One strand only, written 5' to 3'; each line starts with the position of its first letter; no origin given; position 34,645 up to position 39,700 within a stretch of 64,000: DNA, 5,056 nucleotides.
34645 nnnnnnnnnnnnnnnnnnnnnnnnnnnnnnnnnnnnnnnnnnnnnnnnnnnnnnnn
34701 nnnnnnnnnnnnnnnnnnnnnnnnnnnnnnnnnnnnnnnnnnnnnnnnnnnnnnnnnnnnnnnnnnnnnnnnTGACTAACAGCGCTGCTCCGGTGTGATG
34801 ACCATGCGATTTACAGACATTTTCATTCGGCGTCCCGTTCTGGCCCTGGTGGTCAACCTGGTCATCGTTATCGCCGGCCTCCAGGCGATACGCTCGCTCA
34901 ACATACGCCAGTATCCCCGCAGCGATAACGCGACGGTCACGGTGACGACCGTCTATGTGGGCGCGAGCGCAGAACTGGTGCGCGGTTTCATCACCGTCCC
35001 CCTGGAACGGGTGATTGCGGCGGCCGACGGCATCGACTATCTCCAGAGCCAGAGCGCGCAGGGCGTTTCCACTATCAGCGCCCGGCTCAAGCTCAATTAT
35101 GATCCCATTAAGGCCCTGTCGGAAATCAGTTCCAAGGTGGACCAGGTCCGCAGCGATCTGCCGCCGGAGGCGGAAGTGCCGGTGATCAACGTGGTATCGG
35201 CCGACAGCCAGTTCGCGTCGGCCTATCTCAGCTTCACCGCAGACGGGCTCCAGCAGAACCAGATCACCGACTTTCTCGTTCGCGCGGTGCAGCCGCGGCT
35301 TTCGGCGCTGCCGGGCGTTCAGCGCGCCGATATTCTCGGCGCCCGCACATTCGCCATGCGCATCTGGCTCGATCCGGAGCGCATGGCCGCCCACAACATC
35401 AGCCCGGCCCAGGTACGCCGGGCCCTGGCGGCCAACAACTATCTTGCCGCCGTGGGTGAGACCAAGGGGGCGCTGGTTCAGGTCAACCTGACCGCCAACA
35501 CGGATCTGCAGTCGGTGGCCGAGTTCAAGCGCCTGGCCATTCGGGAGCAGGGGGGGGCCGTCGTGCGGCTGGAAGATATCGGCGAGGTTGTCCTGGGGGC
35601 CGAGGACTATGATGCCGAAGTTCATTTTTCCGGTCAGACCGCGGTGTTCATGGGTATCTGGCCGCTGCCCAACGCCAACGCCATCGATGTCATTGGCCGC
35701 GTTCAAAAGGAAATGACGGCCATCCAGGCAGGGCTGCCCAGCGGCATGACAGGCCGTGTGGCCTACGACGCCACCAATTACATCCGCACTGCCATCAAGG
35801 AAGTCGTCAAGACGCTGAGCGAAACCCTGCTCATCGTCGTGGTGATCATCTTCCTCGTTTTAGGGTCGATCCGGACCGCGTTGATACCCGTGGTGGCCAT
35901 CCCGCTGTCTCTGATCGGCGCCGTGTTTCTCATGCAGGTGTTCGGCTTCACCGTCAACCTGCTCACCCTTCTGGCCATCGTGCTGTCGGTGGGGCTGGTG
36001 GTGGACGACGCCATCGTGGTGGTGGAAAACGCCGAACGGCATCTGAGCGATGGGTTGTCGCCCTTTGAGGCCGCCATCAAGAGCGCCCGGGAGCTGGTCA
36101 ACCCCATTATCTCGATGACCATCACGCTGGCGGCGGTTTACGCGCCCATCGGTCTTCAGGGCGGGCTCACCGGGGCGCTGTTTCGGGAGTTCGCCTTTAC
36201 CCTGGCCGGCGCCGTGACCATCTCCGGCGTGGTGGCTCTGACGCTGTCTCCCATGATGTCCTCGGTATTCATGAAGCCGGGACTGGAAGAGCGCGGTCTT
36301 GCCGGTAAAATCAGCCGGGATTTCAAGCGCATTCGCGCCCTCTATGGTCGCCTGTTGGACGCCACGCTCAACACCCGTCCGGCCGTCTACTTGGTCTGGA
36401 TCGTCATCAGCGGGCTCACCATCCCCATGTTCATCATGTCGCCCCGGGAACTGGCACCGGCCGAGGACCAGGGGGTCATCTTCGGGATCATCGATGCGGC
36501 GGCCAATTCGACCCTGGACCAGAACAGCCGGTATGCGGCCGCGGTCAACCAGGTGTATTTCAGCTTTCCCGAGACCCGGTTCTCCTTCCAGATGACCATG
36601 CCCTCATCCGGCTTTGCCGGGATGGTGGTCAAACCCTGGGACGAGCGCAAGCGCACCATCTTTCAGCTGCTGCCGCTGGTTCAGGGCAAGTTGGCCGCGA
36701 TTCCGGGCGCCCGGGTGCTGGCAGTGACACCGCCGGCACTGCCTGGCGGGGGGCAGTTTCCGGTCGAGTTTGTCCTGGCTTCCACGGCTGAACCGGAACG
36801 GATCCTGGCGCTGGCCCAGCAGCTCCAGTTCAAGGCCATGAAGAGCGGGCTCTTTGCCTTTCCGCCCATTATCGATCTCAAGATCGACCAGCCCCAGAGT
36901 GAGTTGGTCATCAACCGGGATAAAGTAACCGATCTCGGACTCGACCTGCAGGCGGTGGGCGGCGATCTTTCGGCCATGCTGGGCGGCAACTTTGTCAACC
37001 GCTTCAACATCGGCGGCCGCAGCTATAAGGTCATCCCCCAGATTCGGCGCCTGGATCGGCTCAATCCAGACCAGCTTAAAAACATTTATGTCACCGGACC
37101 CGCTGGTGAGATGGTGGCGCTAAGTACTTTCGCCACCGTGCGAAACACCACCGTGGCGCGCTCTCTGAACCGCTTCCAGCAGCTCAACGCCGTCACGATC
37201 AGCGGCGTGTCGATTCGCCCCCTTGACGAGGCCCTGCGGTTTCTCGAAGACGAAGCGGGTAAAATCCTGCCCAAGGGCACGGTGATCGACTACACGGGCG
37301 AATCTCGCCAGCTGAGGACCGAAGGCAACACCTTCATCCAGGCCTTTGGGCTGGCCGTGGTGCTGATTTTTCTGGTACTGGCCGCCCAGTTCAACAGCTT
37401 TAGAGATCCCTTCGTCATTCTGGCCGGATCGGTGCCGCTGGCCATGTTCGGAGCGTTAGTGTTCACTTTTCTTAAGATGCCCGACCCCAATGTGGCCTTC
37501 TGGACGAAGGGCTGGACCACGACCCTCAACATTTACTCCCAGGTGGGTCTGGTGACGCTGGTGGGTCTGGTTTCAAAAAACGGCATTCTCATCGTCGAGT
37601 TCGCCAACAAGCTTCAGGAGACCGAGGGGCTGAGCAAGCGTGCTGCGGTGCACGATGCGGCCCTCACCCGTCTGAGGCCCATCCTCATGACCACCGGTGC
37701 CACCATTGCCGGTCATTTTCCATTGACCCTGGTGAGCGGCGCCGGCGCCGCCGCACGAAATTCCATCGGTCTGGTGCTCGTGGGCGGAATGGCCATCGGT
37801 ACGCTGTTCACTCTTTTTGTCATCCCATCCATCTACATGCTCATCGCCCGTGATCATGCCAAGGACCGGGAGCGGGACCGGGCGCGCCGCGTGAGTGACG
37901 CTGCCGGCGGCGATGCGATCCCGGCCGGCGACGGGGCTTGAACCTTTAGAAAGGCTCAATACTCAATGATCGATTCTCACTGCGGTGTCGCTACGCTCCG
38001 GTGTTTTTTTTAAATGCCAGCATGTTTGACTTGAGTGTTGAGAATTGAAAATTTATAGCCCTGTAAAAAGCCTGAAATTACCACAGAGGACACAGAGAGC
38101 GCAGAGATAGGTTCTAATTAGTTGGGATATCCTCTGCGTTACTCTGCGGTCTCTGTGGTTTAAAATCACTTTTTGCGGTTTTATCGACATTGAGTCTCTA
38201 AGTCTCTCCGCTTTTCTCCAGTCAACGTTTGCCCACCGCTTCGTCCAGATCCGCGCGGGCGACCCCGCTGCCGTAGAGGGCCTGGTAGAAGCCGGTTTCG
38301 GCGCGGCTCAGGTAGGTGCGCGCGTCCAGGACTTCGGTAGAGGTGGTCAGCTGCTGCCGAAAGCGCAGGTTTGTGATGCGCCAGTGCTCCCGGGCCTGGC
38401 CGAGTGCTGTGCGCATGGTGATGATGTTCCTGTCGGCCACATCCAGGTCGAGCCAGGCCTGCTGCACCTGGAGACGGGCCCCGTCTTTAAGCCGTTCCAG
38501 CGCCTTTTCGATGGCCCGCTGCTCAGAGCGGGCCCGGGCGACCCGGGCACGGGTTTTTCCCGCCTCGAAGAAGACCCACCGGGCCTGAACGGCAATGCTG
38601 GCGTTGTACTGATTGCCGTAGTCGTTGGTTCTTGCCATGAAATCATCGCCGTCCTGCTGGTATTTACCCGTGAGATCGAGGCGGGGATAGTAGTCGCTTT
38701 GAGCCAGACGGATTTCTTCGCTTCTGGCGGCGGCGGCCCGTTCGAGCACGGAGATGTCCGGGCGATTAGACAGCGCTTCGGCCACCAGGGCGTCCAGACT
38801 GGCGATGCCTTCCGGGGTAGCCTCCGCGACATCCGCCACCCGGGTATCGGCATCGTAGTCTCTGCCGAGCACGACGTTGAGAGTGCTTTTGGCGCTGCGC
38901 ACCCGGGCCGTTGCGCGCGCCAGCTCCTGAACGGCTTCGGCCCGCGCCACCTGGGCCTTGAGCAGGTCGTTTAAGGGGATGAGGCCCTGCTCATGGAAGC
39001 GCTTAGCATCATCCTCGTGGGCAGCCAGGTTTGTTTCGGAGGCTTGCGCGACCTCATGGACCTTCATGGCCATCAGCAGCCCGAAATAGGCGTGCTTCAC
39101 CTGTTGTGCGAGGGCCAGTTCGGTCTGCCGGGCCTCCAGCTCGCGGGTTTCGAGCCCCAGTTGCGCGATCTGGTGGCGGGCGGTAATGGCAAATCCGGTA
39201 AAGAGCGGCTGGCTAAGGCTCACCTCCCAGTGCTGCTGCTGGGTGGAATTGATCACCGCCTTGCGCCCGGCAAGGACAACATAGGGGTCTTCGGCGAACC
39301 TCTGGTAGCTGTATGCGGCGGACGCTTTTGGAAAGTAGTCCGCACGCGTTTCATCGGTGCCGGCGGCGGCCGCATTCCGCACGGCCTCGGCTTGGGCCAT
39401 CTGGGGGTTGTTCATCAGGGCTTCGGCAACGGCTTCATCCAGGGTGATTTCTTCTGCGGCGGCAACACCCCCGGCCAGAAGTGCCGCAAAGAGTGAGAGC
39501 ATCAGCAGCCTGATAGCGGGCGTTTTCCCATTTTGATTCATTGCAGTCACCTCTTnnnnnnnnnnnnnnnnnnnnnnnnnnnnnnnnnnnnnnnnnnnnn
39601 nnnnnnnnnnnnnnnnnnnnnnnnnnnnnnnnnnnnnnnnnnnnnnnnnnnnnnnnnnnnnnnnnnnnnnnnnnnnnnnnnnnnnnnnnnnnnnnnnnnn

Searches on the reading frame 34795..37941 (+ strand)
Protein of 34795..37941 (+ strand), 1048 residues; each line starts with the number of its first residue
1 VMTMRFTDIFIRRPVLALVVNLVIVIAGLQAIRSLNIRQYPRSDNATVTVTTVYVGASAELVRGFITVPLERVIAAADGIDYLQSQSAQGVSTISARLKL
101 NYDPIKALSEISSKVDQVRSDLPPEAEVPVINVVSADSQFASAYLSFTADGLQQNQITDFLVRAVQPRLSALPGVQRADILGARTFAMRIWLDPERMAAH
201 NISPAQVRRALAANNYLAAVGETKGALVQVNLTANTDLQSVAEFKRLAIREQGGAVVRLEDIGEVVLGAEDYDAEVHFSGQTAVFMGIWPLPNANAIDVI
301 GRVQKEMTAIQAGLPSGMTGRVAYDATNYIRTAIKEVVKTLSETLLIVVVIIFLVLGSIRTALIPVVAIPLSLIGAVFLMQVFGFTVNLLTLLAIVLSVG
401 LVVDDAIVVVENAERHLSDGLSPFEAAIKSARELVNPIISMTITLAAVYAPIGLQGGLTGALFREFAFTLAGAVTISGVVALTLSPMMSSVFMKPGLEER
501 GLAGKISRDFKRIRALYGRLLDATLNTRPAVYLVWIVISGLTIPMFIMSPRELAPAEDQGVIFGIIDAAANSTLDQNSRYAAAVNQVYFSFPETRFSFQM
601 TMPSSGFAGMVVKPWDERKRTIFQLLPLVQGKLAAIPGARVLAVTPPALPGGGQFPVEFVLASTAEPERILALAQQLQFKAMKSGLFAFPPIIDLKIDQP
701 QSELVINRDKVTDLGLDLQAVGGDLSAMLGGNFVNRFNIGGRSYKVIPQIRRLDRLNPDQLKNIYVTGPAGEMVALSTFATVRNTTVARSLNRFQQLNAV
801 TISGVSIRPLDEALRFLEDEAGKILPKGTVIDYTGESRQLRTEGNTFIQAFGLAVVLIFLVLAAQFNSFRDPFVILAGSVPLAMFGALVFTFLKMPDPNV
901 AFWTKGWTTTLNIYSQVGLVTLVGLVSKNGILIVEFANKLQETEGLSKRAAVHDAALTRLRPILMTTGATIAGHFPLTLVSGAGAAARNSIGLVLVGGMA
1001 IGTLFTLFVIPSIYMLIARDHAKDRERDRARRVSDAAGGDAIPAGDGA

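Call 19: search_protein_families(library=pfam, proteins=[window:34795-37941:+], max_evalue=0.00001)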
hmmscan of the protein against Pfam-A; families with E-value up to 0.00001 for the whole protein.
window:34795-37941:+ (1048 aa): 2 families
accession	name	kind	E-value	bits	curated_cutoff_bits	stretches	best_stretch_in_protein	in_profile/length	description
PF00873.25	ACR_tran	-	7.5e-241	802.3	28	1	7-1017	2-1020/1021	AcrB/AcrD/AcrF family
PF03176.21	MMPL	-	9.7e-06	25.2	20.5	0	338-488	146-298/333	MMPL family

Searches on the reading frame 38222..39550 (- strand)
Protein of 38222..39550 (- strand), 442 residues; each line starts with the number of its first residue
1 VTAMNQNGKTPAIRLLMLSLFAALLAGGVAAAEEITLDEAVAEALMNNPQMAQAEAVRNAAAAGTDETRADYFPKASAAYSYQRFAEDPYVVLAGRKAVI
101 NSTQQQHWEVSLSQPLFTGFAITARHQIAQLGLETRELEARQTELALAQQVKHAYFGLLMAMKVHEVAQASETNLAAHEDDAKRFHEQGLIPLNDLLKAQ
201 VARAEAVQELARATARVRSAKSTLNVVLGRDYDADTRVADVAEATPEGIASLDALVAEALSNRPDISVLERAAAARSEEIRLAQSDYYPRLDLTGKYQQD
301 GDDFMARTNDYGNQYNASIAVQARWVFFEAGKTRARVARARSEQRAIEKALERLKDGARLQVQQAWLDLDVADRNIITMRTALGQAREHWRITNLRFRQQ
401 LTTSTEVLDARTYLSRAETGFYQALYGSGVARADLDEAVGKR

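Call 19: search_protein_families(library=pfam, proteins=[window:38222-39550:-], max_evalue=0.00001)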
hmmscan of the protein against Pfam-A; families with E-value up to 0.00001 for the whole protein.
window:38222-39550:- (442 aa): 1 family
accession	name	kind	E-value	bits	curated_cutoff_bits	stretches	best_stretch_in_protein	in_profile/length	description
PF02321.23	OEP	-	3.6e-55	187.1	22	2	252-440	1-187/187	Outer membrane efflux protein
